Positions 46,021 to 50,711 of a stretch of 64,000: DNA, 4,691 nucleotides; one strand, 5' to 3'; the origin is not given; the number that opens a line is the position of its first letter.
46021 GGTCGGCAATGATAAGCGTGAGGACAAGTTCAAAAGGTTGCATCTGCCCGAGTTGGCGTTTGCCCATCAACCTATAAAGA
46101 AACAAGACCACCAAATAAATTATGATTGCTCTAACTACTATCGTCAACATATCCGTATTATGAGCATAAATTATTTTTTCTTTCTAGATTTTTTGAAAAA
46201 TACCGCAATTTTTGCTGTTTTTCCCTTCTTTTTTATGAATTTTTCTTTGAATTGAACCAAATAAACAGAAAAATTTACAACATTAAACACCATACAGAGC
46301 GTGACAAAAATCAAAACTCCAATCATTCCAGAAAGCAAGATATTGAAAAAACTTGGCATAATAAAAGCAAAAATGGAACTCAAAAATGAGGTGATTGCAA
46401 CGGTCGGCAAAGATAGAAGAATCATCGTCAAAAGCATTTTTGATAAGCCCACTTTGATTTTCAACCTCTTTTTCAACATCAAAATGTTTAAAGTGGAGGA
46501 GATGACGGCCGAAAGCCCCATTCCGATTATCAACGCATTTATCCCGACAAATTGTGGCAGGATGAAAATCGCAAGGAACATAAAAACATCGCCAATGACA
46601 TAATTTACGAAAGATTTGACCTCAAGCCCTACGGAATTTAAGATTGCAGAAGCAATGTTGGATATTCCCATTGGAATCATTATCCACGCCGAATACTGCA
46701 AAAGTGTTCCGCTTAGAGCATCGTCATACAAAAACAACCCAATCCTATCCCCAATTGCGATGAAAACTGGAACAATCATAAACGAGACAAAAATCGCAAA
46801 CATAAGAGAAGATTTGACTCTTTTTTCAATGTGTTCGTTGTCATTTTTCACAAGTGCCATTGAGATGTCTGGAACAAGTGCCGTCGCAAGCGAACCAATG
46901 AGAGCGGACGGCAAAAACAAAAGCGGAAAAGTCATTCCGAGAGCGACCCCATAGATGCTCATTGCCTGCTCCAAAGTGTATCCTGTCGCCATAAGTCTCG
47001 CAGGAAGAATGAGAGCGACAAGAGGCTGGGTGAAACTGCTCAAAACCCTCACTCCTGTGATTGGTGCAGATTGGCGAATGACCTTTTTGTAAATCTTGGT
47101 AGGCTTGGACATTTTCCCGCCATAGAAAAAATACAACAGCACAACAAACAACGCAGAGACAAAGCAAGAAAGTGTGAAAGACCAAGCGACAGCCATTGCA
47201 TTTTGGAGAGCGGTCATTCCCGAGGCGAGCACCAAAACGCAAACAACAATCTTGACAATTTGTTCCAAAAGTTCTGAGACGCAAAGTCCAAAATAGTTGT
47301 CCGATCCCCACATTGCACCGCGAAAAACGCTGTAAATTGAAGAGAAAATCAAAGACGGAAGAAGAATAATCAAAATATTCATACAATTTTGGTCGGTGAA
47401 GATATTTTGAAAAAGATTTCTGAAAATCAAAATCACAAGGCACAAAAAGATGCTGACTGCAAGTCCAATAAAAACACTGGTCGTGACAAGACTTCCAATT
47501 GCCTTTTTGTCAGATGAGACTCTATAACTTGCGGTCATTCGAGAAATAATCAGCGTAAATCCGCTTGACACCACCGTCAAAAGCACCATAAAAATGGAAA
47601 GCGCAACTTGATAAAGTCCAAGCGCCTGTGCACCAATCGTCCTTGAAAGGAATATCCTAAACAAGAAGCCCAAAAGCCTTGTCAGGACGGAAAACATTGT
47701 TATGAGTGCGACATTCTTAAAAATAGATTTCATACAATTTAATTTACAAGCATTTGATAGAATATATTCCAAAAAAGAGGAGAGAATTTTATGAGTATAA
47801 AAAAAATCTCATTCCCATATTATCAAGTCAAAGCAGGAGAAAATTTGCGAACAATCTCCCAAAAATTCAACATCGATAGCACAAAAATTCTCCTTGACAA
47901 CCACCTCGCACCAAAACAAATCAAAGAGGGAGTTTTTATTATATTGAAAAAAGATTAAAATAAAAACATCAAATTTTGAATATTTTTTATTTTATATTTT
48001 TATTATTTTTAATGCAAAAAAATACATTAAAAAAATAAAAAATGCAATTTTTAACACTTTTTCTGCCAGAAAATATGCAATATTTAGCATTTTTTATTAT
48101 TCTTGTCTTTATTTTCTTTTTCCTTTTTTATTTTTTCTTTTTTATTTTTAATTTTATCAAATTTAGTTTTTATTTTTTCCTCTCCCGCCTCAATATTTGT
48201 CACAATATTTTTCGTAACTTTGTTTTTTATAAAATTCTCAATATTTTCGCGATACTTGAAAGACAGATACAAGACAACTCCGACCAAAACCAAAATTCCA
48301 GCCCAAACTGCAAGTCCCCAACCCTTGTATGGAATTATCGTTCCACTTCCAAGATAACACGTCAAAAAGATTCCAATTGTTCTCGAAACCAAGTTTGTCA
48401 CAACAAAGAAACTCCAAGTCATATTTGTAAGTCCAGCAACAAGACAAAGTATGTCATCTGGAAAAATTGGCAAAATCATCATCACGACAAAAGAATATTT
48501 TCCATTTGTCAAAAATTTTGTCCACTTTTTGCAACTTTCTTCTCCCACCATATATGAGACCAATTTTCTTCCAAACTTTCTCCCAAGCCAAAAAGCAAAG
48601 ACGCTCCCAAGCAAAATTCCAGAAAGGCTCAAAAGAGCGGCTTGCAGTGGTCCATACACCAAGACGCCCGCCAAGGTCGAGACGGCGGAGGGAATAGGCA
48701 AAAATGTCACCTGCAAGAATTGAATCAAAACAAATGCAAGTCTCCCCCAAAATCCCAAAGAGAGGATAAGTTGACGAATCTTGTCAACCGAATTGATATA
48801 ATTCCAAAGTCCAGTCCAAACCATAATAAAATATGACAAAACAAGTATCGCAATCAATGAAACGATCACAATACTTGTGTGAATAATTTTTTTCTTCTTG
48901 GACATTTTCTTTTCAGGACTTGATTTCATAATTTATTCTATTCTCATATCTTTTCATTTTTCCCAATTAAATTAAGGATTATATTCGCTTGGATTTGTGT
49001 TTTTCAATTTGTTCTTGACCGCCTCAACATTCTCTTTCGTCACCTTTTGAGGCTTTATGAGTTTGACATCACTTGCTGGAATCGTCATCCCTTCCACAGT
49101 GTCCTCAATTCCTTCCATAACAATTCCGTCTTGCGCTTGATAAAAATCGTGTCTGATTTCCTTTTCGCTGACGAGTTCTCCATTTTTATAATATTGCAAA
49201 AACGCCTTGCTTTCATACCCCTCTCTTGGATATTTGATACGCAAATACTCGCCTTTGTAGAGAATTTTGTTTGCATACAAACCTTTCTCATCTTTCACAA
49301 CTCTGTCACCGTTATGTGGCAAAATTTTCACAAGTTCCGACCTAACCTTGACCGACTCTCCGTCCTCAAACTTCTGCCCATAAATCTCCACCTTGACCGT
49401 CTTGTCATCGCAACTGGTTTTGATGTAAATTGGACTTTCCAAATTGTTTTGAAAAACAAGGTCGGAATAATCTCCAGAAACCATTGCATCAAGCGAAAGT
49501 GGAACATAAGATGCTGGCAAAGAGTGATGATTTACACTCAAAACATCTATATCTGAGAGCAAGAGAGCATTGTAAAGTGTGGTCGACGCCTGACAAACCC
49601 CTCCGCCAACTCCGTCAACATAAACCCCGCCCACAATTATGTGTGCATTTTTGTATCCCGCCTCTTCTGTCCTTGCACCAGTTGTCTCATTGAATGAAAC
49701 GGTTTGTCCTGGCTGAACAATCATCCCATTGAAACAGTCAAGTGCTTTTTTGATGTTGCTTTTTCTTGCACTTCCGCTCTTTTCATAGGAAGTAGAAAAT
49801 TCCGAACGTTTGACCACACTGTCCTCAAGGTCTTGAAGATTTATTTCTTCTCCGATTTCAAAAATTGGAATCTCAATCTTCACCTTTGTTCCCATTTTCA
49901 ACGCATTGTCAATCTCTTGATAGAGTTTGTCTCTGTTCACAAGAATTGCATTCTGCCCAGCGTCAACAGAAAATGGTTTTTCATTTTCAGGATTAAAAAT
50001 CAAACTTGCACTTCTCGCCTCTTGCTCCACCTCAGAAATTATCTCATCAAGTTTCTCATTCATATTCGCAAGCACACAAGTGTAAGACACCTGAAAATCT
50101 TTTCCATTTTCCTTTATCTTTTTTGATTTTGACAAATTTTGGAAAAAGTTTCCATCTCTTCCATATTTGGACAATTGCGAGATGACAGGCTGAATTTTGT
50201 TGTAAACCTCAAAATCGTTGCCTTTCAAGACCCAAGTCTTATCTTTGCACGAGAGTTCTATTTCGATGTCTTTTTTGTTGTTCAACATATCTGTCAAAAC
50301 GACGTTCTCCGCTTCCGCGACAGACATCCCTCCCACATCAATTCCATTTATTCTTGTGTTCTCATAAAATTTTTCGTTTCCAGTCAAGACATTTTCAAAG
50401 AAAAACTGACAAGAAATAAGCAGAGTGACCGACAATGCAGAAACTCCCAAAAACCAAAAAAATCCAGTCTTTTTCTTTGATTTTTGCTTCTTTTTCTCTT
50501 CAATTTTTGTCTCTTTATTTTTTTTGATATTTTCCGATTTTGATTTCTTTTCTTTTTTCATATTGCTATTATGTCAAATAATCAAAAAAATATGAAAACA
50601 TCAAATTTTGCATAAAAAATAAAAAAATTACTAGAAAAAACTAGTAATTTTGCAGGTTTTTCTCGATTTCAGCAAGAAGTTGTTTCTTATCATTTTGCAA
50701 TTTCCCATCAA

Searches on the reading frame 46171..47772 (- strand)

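Call 15: search_protein_families(library=pfam, proteins=[window:46171-47772:-], max_evalue=0.001)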
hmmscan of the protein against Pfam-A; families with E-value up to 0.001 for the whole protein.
window:46171-47772:- (533 aa): 4 families
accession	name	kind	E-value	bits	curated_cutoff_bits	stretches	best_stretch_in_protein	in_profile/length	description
PF01943.22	Polysacc_synt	-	2.1e-16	60.6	28.2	1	18-305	2-272/274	Polysaccharide biosynthesis protein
PF03023.19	MurJ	-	2.5e-08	33.4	27.4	1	94-472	58-433/451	Lipid II flippase MurJ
PF01554.23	MatE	-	1.3e-07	31.9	24.9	2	28-156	6-137/161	MatE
PF13440.11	Polysacc_synt_3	-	2.4e-06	27.4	23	0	6-94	166-252/293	Polysaccharide biosynthesis protein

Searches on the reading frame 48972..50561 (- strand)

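Call 15: search_protein_families(library=pfam, proteins=[window:48972-50561:-], max_evalue=0.001)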
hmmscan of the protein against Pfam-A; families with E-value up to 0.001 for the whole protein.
window:48972-50561:- (529 aa): 2 families
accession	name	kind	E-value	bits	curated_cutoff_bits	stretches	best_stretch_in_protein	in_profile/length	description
PF04294.18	VanW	-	9.4e-46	155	27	1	266-394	2-130/130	VanW like protein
PF12229.13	PG_binding_4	-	8.5e-09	36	22.1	1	120-226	11-113/117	Putative peptidoglycan binding domain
